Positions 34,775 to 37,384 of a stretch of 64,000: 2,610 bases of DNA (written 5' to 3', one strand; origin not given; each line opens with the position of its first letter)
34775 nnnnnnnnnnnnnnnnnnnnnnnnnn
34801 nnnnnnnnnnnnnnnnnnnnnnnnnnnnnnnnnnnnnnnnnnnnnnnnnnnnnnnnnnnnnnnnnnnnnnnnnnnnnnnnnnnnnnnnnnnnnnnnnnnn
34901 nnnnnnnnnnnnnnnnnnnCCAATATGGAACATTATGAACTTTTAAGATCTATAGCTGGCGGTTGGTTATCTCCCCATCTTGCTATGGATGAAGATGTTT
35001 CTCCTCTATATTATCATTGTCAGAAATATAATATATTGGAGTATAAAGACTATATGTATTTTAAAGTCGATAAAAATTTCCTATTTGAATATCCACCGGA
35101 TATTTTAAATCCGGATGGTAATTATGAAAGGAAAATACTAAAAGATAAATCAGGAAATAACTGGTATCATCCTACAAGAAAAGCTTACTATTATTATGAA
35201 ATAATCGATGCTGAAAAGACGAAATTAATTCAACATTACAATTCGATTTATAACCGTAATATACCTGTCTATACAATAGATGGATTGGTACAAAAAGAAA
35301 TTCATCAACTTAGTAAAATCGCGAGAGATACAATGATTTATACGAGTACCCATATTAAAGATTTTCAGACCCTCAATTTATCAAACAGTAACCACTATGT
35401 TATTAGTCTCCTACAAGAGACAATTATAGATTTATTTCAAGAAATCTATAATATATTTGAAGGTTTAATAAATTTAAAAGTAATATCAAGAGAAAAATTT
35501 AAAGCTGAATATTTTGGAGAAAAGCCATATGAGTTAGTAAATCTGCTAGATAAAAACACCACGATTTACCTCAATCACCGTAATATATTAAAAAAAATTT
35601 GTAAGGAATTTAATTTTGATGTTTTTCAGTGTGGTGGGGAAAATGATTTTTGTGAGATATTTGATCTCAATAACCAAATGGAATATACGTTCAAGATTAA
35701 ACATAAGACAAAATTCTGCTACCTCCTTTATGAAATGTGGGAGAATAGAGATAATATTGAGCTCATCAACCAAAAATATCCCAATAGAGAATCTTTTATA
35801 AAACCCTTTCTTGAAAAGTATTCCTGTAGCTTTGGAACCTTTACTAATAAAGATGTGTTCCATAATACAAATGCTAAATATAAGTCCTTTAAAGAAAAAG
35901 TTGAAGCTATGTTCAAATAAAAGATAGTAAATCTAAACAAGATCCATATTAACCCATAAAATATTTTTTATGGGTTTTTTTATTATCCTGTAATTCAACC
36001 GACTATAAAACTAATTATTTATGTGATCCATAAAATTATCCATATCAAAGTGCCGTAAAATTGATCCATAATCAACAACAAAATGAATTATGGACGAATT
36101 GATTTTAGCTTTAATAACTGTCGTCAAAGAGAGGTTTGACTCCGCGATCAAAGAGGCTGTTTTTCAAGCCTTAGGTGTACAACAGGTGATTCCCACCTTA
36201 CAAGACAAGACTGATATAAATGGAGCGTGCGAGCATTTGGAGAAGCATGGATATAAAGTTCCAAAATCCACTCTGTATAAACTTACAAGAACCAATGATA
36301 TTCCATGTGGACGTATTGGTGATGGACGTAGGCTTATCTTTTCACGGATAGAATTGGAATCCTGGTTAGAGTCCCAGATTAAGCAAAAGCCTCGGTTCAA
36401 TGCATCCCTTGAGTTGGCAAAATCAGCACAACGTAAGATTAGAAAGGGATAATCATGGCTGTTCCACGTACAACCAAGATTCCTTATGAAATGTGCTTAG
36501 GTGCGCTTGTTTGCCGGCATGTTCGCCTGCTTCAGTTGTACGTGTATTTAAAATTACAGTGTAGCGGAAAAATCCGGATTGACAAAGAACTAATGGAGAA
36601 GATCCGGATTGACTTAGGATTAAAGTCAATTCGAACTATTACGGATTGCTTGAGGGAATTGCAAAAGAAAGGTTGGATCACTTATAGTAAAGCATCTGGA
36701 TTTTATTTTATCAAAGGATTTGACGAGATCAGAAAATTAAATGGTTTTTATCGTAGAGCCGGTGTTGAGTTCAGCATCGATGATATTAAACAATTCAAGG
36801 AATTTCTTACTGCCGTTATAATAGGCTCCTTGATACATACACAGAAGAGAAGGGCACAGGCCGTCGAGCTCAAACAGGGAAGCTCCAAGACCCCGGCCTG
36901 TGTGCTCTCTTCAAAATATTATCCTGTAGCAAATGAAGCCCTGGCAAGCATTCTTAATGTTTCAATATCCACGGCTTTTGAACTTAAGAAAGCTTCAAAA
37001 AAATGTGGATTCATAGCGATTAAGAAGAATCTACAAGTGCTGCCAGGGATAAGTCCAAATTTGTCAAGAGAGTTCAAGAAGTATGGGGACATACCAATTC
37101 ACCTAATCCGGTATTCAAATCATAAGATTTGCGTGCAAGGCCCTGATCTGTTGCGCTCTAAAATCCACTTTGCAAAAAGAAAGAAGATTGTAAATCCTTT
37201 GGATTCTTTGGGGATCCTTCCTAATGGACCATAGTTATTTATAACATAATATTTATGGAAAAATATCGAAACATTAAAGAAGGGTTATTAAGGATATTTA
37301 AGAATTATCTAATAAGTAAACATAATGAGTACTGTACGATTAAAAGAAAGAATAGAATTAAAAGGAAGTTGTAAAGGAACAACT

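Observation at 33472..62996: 29.5 kb integrative island inserted in tRNA-Gln(CUG), with exact 46-bp att repeats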

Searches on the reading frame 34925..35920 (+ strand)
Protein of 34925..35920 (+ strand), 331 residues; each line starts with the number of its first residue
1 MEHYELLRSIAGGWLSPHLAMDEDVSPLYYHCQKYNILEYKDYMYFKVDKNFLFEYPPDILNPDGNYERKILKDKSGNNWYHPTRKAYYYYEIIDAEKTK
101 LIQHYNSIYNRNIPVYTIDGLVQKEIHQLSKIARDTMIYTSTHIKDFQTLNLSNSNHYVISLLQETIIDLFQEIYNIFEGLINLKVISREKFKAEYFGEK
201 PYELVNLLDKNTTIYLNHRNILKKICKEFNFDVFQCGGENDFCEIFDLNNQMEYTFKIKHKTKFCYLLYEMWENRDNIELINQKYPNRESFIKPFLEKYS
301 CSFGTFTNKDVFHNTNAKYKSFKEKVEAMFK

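Call 8: search_protein_families(library=pfam, proteins=[window:34925-35920:+], max_evalue=0.01)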
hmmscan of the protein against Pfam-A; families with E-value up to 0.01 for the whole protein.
window:34925-35920:+ (331 aa): 0 families

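Call 19: search_protein_families(library=ncbifam, proteins=[window:34925-35920:+], max_evalue=0.01)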
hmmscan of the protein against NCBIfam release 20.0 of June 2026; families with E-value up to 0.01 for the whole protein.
window:34925-35920:+ (331 aa): 0 families

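Call 38: search_protein_families(library=phrogs, proteins=[window:34925-35920:+], max_evalue=0.01)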
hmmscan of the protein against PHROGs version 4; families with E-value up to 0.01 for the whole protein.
window:34925-35920:+ (331 aa): 0 families

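Call 51: search_solved_structures(query=window:34925-35920:+, max_evalue=1)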
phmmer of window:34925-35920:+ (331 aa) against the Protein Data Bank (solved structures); distinct sequences matched with E-value up to 1: 1.
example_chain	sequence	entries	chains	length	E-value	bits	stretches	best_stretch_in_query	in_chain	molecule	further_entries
9mzg_B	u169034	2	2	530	0.43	13.1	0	215-261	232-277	Guanine nucleotide-binding protein G(I)/G(S)/G(T) subunit beta-1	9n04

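Call 80: list_cluster_members(proteins=[window:34925-35920:+, window:36090-36452:+, window:36455-37234:+, window:40979-41425:+, window:41515-41940:+, window:49170-50201:-, window:50240-52000:-, window:52107-53591:-, window:59124-60374:-, window:56367-57167:+])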
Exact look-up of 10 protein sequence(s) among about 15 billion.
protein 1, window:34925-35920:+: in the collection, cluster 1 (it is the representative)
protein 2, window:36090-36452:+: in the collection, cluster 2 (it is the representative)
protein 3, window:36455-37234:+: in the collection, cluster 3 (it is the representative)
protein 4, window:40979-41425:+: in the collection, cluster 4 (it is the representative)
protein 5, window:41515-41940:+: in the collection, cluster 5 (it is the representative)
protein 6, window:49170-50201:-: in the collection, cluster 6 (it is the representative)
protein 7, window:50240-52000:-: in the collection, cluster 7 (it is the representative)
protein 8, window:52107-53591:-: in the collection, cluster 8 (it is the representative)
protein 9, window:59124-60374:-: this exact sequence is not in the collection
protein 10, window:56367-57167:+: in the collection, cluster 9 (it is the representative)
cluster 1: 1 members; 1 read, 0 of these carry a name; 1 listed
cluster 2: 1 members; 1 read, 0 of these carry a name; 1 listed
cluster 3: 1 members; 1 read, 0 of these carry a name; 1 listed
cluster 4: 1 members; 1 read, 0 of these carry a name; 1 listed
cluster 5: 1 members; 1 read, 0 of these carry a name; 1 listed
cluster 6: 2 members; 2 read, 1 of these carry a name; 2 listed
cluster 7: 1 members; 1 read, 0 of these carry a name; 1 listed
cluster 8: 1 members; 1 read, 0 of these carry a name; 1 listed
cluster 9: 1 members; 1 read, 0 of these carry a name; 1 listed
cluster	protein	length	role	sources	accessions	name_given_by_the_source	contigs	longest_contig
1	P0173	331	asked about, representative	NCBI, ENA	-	-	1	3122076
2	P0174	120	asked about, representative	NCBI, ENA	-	-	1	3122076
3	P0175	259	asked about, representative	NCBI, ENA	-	-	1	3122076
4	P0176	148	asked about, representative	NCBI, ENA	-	-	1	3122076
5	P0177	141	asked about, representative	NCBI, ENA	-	-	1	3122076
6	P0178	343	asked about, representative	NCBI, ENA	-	-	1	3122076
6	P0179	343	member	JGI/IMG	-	hypothetical protein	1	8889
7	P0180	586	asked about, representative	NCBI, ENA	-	-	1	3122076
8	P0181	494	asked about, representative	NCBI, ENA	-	-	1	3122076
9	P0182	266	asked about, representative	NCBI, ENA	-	-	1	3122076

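Call 92: find_homologous_proteins(query=window:34925-35920:+, max_evalue=0.001)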
Query window:34925-35920:+ (331 aa): 5 proteins with E <= 0.001 among 967 candidates.
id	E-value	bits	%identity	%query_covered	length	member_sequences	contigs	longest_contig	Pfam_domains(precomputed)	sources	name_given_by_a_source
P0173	1.9e-223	759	100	100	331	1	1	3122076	-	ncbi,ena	-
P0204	3.9e-93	331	50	100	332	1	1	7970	-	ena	-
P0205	2.3e-90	321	49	97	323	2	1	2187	-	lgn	-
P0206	7.7e-90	320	51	100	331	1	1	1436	-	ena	-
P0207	1.7e-49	187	52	53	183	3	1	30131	-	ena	-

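Call 124: predict_structure(alignment_id=A3)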
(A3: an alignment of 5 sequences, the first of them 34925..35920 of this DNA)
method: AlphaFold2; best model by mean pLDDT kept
length: 331 residues; sequences in the alignment: 5
mean_pLDDT: 71.3   pTM: 0.59
mean pLDDT of the five models: 71.3, 61.4, 59.6, 59.4, 52.4
residues with pLDDT >= 90: 5; 70-90: 198; 50-70: 88; < 50: 40
segments of 3 or more residues with pLDDT < 50: 38-51, 55-73, 308-310
pLDDT, mean of each block of 10 residues (from residue 1): 79 80 66 59 44 44 42 50 68 82 88 74 78 83 63 72 87 85 72 74 52 71 89 81 74 74 82 80 78 74 55 63 87 80
secondary structure, 60 per line:
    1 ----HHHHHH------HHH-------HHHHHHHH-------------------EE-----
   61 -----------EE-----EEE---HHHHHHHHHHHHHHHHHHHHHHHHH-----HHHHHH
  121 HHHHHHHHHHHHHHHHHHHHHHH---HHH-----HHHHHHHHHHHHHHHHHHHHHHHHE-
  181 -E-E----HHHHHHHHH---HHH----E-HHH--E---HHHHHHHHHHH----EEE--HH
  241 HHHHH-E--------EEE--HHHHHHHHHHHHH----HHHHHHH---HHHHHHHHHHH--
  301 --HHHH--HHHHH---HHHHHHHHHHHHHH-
elements in order: H5-10 H27-34 E79-81 H85-109 H115-143 H155-178 H189-197 H219-229 E234-236 H239-245 E256-258 H261-273 H278-284 H288-298 H303-306 H309-313 H317-330

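Call 126: fold_search(model_id=the predicted structure, library=pdb)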
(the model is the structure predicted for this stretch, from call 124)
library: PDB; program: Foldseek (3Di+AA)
matches with E <= 10: 105; with E <= 0.001: 0
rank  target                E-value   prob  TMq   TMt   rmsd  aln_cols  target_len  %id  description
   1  7q83_D                1.7e+00  0.21  0.20  0.36  11.2       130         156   11  Crystal structure of S. cerevisiae Sso2 in complex with the pleckstrin homology domain of Sec3 (released 2022-08-31)
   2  7q83_B                2.1e+00  0.20  0.19  0.35   9.4       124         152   10  Crystal structure of S. cerevisiae Sso2 in complex with the pleckstrin homology domain of Sec3 (released 2022-08-31)
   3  8esr_b                2.1e+00  0.07  0.11  0.10  13.0       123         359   13  Ytm1 associated nascent 60S ribosome (-fkbp39) State 2 (released 2022-11-30)
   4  5qst_C                2.3e+00  0.08  0.21  0.22  13.4       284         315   10  PanDDA analysis group deposition -- Crystal Structure of human STAG1 in complex with Z2447286438 (released 2019-08-21)
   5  3rmg_A                2.4e+00  0.03  0.14  0.15  17.4       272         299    9  Crystal structure of geranylgeranyl pyrophosphate synthase from bacteroides thetaiotaomicron (released 2011-05-11)
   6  5k7v_A                2.5e+00  0.07  0.17  0.20  17.1       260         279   10  Computational Design of Self-Assembling Cyclic Protein Homooligomers (released 2017-04-12)
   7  5ztc_A                2.7e+00  0.08  0.17  0.23   9.0       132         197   15  Apo structure of TetR family transcription regulator Lmo2088 of Listeria monocytogenes EGDe (released 2019-06-12)
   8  8etg_b                3.0e+00  0.04  0.12  0.11  15.8       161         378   16  Fkbp39 associated 60S nascent ribosome State 3 (released 2022-11-30)
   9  3p9t_A                3.1e+00  0.11  0.18  0.25   8.0       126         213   14  SmeT-Triclosan complex (released 2011-08-10)
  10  3eb7_C                3.1e+00  0.04  0.13  0.08  20.3       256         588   12  Crystal Structure of Insecticidal Delta-Endotoxin Cry8Ea1 from Bacillus Thuringiensis at 2.2 Angstroms Resolution (released 2008-09-16)
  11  5lg4_A                3.3e+00  0.08  0.19  0.31  15.4       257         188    9  Crystal structure of the Sec3/Sso2 complex at 2.9 angstrom resolution (released 2017-02-08)
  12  2cx9_A                3.3e+00  0.06  0.14  0.13  12.4       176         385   10  Crystal structure of acyl-CoA dehydrogenase (released 2005-12-28)
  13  4gfk_A                3.4e+00  0.15  0.21  0.31   6.2       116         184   16  structures of NO factors (released 2013-06-19)
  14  7udb_B                3.4e+00  0.13  0.18  0.26   9.6       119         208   10  Cryo-EM structure of a synaptobrevin-Munc18-1-syntaxin-1 complex class 2 (released 2022-04-06)
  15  6yr5_D                3.4e+00  0.06  0.17  0.23  14.5       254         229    9  14-3-3 sigma in complex with hDMX-367 peptide (released 2021-11-03)
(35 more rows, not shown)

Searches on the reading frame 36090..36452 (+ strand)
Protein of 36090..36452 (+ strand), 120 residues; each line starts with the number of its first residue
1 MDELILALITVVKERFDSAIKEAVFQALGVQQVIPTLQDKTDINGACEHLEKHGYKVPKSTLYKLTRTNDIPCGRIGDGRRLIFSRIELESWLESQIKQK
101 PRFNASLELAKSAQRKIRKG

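Call 8: search_protein_families(library=pfam, proteins=[window:36090-36452:+], max_evalue=0.01)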
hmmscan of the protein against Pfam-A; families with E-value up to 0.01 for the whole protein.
window:36090-36452:+ (120 aa): 1 family
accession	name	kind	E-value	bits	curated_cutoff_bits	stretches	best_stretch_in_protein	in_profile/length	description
PF12728.13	HTH_17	-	6.8e-08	33.1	27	1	56-96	12-50/51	Helix-turn-helix domain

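Call 19: search_protein_families(library=ncbifam, proteins=[window:36090-36452:+], max_evalue=0.01)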
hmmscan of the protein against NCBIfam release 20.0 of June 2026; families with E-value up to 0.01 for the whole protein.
window:36090-36452:+ (120 aa): 2 families
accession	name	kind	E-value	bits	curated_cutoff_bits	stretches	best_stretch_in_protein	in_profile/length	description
TIGR01764.1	excise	domain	0.00043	20.6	28.8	1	56-94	12-48/49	excisionase family DNA-binding protein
NF047737.1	antiphage_MADS1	equivalog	0.0014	18.8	80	1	43-93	6-49/49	methylation-associated defense system helix-turn-helix domain-containing protein MAD1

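Call 38: search_protein_families(library=phrogs, proteins=[window:36090-36452:+], max_evalue=0.01)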
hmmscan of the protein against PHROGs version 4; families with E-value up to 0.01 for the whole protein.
window:36090-36452:+ (120 aa): 3 families
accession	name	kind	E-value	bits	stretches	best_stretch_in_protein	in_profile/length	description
phrog_7338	-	unknown function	3e-06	28.4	1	11-100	6-84/87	-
phrog_25262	-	unknown function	6.7e-05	23.8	1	58-96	47-84/106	-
phrog_66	-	integration and excision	0.0012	19.6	1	56-101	104-148/412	excisionase and transcriptional regulator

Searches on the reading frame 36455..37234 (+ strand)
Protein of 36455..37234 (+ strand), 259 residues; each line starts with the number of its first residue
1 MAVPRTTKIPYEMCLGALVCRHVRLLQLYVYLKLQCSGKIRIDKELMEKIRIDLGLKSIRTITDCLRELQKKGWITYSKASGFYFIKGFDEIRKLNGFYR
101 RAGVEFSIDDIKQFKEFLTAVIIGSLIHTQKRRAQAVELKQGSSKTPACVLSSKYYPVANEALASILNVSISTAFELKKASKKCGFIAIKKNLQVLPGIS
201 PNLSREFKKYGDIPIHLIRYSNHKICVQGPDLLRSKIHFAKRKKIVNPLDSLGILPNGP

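Call 8: search_protein_families(library=pfam, proteins=[window:36455-37234:+], max_evalue=0.01)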
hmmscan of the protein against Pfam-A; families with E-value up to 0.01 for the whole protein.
window:36455-37234:+ (259 aa): 0 families

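Call 19: search_protein_families(library=ncbifam, proteins=[window:36455-37234:+], max_evalue=0.01)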
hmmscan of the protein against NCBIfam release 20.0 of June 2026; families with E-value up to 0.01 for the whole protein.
window:36455-37234:+ (259 aa): 2 families
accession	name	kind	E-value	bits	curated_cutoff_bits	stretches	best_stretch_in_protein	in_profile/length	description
NF041132.1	DNA_protcyst_Mta_Thcoc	equivalog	0.0035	17.2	250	1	102-178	25-96/169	methylated-DNA--protein-cysteine methyltransferase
NF003022.0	PRK03887.1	equivalog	0.0038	17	164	1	102-178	25-96/175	methylated-DNA--protein-cysteine methyltransferase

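Call 38: search_protein_families(library=phrogs, proteins=[window:36455-37234:+], max_evalue=0.01)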
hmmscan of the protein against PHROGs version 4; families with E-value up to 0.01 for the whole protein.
window:36455-37234:+ (259 aa): 1 family
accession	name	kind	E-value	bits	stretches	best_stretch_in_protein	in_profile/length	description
phrog_362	-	transcription regulation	0.0083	17.4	0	54-79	35-60/106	transcriptional repressor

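Call 52: search_solved_structures(query=window:36455-37234:+, max_evalue=1)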
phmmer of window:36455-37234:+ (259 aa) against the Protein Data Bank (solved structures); distinct sequences matched with E-value up to 1: 2.
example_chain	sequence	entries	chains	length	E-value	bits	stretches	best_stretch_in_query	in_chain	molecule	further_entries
4qnu_A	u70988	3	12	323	0.82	12.7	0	85-190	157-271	tRNA (mo5U34)-methyltransferase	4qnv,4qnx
1x25_A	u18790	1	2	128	0.97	12.5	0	33-100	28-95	Hypothetical UPF0076 protein ST0811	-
